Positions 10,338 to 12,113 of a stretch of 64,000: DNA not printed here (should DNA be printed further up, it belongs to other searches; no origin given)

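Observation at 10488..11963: [NiFe]-hydrogenase large-subunit homologue that has lost its Ni-Fe cysteine ligands, with no small subunit, coupled to the cox-cluster TetR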

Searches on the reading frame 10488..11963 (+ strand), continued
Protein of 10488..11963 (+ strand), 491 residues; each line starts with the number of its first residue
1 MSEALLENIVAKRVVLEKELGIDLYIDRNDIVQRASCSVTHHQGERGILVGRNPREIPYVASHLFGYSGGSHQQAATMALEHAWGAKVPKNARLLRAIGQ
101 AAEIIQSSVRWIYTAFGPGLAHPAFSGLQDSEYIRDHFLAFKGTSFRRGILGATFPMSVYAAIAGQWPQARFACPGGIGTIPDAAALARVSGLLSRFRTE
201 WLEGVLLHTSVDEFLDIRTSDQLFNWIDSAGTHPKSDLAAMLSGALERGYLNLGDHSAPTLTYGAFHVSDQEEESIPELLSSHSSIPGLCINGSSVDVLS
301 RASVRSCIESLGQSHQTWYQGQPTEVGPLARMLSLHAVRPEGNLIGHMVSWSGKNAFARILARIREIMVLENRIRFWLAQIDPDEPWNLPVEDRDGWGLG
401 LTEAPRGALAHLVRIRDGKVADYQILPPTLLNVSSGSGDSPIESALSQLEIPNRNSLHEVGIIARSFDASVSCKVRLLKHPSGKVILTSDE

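Call 28: find_encoding_contigs(protein=P0034, flank=10000, max_places=1)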
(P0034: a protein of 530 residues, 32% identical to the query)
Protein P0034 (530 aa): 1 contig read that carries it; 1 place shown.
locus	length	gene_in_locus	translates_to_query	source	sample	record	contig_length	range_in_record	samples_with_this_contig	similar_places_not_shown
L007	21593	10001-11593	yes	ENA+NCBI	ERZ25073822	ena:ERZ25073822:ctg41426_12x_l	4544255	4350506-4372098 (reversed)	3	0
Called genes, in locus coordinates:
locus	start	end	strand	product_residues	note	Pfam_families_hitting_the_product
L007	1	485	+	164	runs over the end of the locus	PF13673:Acetyltransf_10 (weak), PF00583:Acetyltransf_1, PF13508:Acetyltransf_7, PF14542:Acetyltransf_CG (weak)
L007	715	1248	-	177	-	PF13185:GAF_2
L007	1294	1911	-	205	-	PF10067:DUF2306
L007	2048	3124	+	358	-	PF06224:AlkZ-like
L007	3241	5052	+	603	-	PF00144:Beta-lactamase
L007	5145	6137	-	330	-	-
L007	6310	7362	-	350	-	-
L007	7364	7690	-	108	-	PF03551:PadR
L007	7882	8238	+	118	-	-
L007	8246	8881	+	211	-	PF00440:TetR_N, PF13972:TetR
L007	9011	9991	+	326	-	PF01058:Oxidored_q6, PF14720:NiFe_hyd_SSU_C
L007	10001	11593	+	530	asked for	PF00374:NiFeSe_Hases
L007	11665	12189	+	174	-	PF01750:HycI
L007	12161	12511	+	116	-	-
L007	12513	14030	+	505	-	PF13424:TPR_12 (faint)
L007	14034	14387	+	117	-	PF01155:HypA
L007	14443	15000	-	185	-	PF02577:BFN_dom, PF02151:UVR (faint)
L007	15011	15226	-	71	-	-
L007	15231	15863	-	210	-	PF13386:DsbD_2 (faint)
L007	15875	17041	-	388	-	PF01436:NHL (faint)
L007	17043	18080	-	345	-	PF00586:AIRS, PF02769:AIRS_C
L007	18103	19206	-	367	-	PF01924:HypD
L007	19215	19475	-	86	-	PF01455:HupF_HypC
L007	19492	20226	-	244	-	PF02492:cobW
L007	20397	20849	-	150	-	PF12893:Lumazine_bd_2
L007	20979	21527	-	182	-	-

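Call 32: predict_structure(alignment_id=A2)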
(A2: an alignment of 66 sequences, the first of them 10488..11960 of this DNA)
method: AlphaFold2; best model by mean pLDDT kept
length: 491 residues; sequences in the alignment: 66
mean_pLDDT: 89.9   pTM: 0.91
mean pLDDT of the five models: 89.9, 89.3, 88.9, 88.6, 88.5
residues with pLDDT >= 90: 369; 70-90: 83; 50-70: 24; < 50: 15
segments of 3 or more residues with pLDDT < 50: 1-15
pLDDT, mean of each block of 10 residues (from residue 1): 39 55 96 90 69 94 83 96 96 96 95 94 92 94 95 96 85 94 95 98 96 95 90 83 96 96 90 74 87 94 89 74 94 92 90 97 98 97 96 97 93 97 89 80 96 93 90 93 95 87
secondary structure, 60 per line:
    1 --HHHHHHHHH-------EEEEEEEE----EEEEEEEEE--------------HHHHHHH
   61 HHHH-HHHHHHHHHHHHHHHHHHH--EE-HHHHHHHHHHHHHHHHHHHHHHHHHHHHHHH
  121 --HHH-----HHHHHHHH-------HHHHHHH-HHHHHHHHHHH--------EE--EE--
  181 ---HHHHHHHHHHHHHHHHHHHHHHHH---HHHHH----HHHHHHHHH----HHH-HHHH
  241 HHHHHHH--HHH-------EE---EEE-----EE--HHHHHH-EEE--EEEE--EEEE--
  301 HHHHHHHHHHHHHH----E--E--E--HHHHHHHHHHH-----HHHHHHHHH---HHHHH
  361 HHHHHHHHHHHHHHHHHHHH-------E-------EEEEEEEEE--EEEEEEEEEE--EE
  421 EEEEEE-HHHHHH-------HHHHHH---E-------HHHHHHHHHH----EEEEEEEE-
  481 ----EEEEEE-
elements in order: H3-11 E19-26 E31-39 H54-64 H66-84 H90-120 H131-138 H146-152 H154-164 H184-207 H211-215 H220-228 H237-247 E265-267 H277-282 E284-286 E289-292 E295-298 H301-314 H328-338 H344-352 H356-380 E396-404 E407-416 E419-426 H428-433 H441-446 H458-467 E472-479 E485-490
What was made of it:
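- Checked: The AF2 model has pLDDT 89.9 and pTM 0.91 (call 32).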

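Call 37: fold_search(model_id=the predicted structure, library=pdb)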
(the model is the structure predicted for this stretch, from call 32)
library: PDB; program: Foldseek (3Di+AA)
matches with E <= 10: 504; with E <= 0.001: 222
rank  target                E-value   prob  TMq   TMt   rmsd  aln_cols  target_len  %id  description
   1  7utd_A                1.9e-31  1.00  0.85  0.81   3.7       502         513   26  The 2.19-angstrom CryoEM structure of the [NiFe]-hydrogenase Huc from Mycobacterium smegmatis - Complex minus stalk (released 2023-01-04)
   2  4kl8_L                2.5e-22  1.00  0.67  0.67   7.1       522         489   20  High-resolution structure of anaerobically purified Dm. baculatum [NiFeSe]-hydrogenase after crystallization under air (released 2013-07-10)
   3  1cc1_L                4.5e-22  1.00  0.70  0.71   5.6       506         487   20  CRYSTAL STRUCTURE OF A REDUCED, ACTIVE FORM OF THE NI-FE-SE HYDROGENASE FROM DESULFOMICROBIUM BACULATUM (released 1999-06-01)
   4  4ucq_Q                4.5e-22  1.00  0.70  0.63   7.2       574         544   18  Structure of the T18D small subunit mutant of D. fructosovorans NiFe- hydrogenase (released 2015-02-18)
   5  4kn9_L                5.5e-22  1.00  0.72  0.72   5.6       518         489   20  High-resolution structure of H2-activated anaerobically purified Dm. baculatum [NiFeSe]-hydrogenase after crystallizat (released 2013-07-10)
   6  3ze7_B                1.3e-21  1.00  0.69  0.70   5.7       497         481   19  3D structure of the Ni-Fe-Se hydrogenase from D. vulgaris Hildenborough in the reduced state at 1.95 Angstroms (released 2013-06-12)
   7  1yrq_MODEL_1_H        1.7e-21  1.00  0.70  0.63   6.9       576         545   17  Structure of the ready oxidized form of [NiFe]-hydrogenase (released 2005-04-19)
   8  4ueq_R                2.2e-21  1.00  0.70  0.63   6.9       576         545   17  Structure of the V74C large subunit mutant of D. fructosovorans NiFe- hydrogenase (released 2015-03-25)
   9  4ueq_Q                2.5e-21  1.00  0.69  0.63   7.1       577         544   18  Structure of the V74C large subunit mutant of D. fructosovorans NiFe- hydrogenase (released 2015-03-25)
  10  2wpn_B                2.8e-21  1.00  0.68  0.69   5.5       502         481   18  Structure of the oxidised, as-isolated NiFeSe hydrogenase from D. vulgaris Hildenborough (released 2010-01-12)
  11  1yqw_R                2.9e-21  1.00  0.68  0.62   6.2       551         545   19  Structure of the Oxidized Unready Form of Ni-Fe Hydrogenase (released 2005-04-19)
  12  4ucq_R                3.4e-21  1.00  0.69  0.63   7.2       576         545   18  Structure of the T18D small subunit mutant of D. fructosovorans NiFe- hydrogenase (released 2015-02-18)
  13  1yrq_MODEL_1_J        5.2e-21  1.00  0.69  0.63   6.8       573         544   17  Structure of the ready oxidized form of [NiFe]-hydrogenase (released 2005-04-19)
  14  4urh_Q                5.5e-21  1.00  0.69  0.63   7.2       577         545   17  High-resolution structure of partially oxidized D. fructosovorans NiFe-hydrogenase (released 2014-10-29)
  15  6ruc_B                5.5e-21  1.00  0.67  0.68   6.2       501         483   19  THE 3D STRUCTURE OF [NIFESE] HYDROGENASE G491S VARIANT FROM DESULFOVIBRIO VULGARIS HILDENBOROUGH AT 1.20 ANGSTROM RESO (released 2019-09-04)
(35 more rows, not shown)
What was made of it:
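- On [NiFe]-hydrogenase large subunit (catalytic): AF2 model against 7utd_A gives TM 0.85 (calls 32, 37).
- Checked: Foldseek's best match is 7utd_A, TM 0.85 (call 37).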

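Call 40: find_encoding_contigs(protein=P0121, flank=6000, max_places=1)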
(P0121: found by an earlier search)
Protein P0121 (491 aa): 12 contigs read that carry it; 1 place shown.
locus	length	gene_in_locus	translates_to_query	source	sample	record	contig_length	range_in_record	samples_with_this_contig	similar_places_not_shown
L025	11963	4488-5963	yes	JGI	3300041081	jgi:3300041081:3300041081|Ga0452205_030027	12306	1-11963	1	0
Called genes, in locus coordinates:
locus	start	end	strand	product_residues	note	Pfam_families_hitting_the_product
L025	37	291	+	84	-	PF02391:MoaE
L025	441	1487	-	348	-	PF02625:XdhC_CoxI, PF13478:XdhC_C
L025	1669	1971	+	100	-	-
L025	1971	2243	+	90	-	PF02597:ThiS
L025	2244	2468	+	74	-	-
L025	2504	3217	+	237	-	PF13478:XdhC_C, PF04945:YHS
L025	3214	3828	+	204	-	PF12804:NTP_transf_3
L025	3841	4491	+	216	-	PF00440:TetR_N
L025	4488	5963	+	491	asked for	PF00374:NiFeSe_Hases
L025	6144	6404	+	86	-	PF01455:HupF_HypC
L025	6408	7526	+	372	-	PF01924:HypD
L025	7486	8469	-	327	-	PF02557:VanY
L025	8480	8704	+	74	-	-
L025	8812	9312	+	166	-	PF01250:Ribosomal_S6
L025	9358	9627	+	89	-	PF01084:Ribosomal_S18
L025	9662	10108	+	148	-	PF01281:Ribosomal_L9_N, PF03948:Ribosomal_L9_C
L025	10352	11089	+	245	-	PF01863:YgjP-like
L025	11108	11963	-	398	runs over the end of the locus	?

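Call 41: find_encoding_contigs(protein=P0134, flank=6000, max_places=1)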
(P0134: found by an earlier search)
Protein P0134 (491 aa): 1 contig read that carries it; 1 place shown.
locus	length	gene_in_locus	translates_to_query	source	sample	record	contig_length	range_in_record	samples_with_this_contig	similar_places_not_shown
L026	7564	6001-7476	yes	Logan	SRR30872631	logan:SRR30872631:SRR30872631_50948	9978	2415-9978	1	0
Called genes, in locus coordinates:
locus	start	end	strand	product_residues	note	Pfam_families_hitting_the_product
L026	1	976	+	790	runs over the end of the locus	PF01315:Ald_Xan_dh_C, PF02738:MoCoBD_1, PF20256:MoCoBD_2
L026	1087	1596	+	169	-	PF10604:Polyketide_cyc2, PF11485:STK_08120-like (weak), PF06240:COXG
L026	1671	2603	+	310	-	PF13401:AAA_22 (faint), PF00004:AAA, PF07726:AAA_3 (faint), PF07728:AAA_5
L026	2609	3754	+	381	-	PF05762:VWA_CoxE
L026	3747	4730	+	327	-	PF02625:XdhC_CoxI, PF13478:XdhC_C, PF04945:YHS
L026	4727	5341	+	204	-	PF12804:NTP_transf_3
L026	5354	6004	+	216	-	PF00440:TetR_N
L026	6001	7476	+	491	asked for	PF00374:NiFeSe_Hases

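Call 42: find_encoding_contigs(protein=P0131, flank=6000, max_places=1)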
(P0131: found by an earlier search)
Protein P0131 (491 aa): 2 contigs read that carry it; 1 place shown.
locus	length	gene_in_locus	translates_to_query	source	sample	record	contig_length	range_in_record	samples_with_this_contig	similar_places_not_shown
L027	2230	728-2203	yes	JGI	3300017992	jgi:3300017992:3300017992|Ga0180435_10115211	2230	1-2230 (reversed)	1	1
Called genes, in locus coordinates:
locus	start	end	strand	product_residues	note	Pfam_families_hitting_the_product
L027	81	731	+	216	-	PF00440:TetR_N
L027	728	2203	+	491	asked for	PF00374:NiFeSe_Hases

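Call 61: find_encoding_contigs(protein=P0047, flank=6000, max_places=2)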
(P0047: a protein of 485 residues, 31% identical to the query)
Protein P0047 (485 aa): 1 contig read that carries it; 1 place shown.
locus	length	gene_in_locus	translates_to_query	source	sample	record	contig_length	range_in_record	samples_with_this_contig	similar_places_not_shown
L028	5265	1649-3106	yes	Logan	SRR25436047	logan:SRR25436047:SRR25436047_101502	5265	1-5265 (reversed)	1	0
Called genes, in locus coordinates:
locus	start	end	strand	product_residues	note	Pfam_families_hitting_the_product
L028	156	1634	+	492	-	PF03349:Toluene_X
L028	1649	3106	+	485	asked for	PF00374:NiFeSe_Hases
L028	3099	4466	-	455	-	PF01637:ATPase_2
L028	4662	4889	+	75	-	-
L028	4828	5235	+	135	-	PF09945:DUF2177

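Call 70: find_homologous_proteins(query=L007:17043-18077:-, max_evalue=1e-20)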
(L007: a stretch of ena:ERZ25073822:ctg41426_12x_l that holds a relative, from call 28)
Query L007:17043-18077:- (344 aa): 8000 proteins with E <= 1e-20 among 8000 candidates; the best 120 are listed.
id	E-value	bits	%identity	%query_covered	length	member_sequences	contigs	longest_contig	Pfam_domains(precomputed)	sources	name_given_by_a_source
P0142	2.4e-222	755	98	100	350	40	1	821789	PF00586.30,PF02769.28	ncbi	-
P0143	5.7e-204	695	89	100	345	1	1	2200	PF00586.30,PF02769.28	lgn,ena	-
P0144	6.0e-204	695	89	100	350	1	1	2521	PF00586.30,PF02769.28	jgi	jgi:hydrogenase expression/formation protein HypE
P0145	8.9e-204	694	89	100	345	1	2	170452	PF00586.30,PF02769.28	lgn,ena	-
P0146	1.1e-203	694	89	100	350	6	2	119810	PF00586.30,PF02769.28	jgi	jgi:hydrogenase expression/formation protein HypE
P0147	4.7e-203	692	89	100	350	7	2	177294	PF00586.30,PF02769.28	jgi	jgi:hydrogenase expression/formation protein HypE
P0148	2.9e-202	689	88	100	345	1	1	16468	PF00586.30,PF02769.28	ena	-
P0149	3.0e-202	689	88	100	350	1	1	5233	PF00586.30,PF02769.28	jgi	jgi:hydrogenase expression/formation protein HypE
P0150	1.5e-201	687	89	100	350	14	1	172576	PF00586.30,PF02769.28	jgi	-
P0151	1.2e-199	681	88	100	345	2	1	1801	PF00586.30,PF02769.28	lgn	-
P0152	3.6e-198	676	87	100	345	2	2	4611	PF00586.30,PF02769.28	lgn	-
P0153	6.2e-195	665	85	100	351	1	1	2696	PF00586.30,PF02769.28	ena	-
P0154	6.2e-195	665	85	100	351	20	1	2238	PF00586.30,PF02769.28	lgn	-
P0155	8.7e-195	665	85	100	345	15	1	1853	PF00586.30,PF02769.28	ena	-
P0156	9.4e-195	664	85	100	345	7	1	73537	PF00586.30,PF02769.28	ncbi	ncbi:MAG: hydrogenase expression/formation protein HypE [Saprospiraceae bacterium]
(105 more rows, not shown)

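Call 80: search_protein_representatives(alignment_id=A4)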
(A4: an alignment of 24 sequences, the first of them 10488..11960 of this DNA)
Query: 24 sequences, 494 profile positions. Proteins with E-value up to 0.001 (for the whole library): 3824; up to 1e-10: 1343; up to 1e-30: 201. The best 150 are listed.
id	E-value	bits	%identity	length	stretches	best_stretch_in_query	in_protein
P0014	7.5e-228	773.5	-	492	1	3-493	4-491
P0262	1.2e-208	710.2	-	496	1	8-494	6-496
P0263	2.8e-169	580.3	-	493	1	7-494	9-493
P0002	3.2e-140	484.5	-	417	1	74-491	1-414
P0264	3.4e-136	471.2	-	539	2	10-306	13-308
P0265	5.4e-136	470.5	-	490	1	9-493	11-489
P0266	1.1e-135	469.5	-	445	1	45-494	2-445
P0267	5.8e-132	457.2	-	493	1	11-491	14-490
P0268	1.0e-120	420.1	-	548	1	15-486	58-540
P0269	1.4e-100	353.7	-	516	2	26-268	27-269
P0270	1.1e-90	321.1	-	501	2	10-268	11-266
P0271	2.5e-84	300.1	-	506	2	10-305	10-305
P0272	2.6e-84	300.0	-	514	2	10-306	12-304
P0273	2.1e-82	293.8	-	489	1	10-482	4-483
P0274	9.3e-82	291.6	-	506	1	10-486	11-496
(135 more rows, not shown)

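Call 82: find_encoding_contigs(protein=P0263, flank=10000, max_places=2)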
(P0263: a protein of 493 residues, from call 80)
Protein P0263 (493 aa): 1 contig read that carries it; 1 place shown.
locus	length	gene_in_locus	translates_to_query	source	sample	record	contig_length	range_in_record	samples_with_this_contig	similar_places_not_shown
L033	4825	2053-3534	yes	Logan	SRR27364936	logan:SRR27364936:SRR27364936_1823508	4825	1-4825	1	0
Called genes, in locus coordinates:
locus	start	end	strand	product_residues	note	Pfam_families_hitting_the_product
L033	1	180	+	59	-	?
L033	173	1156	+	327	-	PF02625:XdhC_CoxI, PF13478:XdhC_C, PF04945:YHS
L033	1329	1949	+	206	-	PF00440:TetR_N, PF13972:TetR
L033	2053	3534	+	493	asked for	PF00374:NiFeSe_Hases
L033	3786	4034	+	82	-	PF01455:HupF_HypC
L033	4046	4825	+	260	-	?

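Call 83: find_encoding_contigs(protein=P0265, flank=10000, max_places=2)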
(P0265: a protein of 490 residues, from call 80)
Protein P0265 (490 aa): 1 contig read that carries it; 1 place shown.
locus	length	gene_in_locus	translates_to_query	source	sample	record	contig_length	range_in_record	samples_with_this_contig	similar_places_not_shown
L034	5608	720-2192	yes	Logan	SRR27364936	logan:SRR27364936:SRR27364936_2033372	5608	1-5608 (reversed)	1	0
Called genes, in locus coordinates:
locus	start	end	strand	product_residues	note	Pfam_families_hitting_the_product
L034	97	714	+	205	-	PF00440:TetR_N, PF13972:TetR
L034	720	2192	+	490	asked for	PF00374:NiFeSe_Hases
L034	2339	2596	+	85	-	PF01455:HupF_HypC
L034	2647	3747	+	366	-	PF01924:HypD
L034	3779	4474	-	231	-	PF08713:DNA_alkylation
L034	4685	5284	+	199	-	-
